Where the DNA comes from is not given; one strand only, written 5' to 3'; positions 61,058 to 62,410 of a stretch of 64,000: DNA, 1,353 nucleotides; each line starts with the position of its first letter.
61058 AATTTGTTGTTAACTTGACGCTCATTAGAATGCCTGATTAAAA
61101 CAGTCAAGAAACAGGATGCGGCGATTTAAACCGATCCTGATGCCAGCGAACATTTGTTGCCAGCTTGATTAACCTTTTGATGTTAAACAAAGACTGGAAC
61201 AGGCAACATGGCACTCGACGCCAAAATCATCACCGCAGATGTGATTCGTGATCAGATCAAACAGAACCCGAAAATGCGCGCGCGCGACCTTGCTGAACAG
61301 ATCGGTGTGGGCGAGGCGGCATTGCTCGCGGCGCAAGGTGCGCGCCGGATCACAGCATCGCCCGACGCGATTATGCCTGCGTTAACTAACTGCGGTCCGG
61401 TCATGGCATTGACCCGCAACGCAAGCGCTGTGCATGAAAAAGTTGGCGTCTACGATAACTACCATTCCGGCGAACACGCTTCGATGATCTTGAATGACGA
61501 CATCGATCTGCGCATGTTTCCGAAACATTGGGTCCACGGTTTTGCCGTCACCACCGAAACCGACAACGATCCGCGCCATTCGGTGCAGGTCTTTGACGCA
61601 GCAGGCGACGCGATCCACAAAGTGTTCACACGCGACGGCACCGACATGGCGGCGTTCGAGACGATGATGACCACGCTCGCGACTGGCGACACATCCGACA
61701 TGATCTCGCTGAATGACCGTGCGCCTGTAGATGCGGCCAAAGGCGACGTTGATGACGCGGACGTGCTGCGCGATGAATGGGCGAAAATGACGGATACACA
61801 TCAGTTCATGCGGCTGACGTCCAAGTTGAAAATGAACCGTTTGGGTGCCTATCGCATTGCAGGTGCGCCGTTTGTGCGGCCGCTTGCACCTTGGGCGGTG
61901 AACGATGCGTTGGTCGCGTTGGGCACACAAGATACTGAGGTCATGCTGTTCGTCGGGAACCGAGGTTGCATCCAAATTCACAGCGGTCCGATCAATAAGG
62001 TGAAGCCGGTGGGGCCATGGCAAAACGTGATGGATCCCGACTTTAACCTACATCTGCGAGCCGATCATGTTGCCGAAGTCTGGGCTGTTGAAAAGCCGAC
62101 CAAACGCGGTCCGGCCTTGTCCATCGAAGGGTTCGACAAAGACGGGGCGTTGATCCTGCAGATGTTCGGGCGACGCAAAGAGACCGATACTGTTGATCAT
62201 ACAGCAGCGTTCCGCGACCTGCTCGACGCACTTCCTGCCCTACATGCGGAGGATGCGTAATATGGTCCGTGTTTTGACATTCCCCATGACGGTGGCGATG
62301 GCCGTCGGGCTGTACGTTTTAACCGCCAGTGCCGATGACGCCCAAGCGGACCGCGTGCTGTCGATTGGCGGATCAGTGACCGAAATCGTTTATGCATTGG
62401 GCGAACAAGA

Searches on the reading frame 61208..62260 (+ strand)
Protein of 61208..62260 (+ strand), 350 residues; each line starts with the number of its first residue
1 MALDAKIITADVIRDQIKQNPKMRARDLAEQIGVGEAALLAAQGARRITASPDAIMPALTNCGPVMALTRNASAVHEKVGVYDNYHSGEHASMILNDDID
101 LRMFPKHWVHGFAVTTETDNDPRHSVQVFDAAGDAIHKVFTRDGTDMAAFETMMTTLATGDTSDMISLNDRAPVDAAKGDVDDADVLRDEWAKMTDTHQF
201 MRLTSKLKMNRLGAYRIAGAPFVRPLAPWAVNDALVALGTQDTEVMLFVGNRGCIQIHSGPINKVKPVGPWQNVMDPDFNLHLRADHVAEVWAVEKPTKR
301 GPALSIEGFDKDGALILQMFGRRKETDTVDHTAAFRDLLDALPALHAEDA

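Call 65: search_protein_families(library=pfam, proteins=[window:61208-62260:+], max_evalue=0.001)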
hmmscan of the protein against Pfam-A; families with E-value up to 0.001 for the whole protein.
window:61208-62260:+ (350 aa): 2 families
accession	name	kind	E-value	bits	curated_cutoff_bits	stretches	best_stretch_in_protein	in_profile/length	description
PF05171.18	HemS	-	2.9e-83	276.6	24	2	35-156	3-127/128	Haemin-degrading HemS.ChuX domain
PF06228.19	ChuX_HutX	-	9.4e-58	194.3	25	2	29-153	1-134/134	Haem utilisation ChuX/HutX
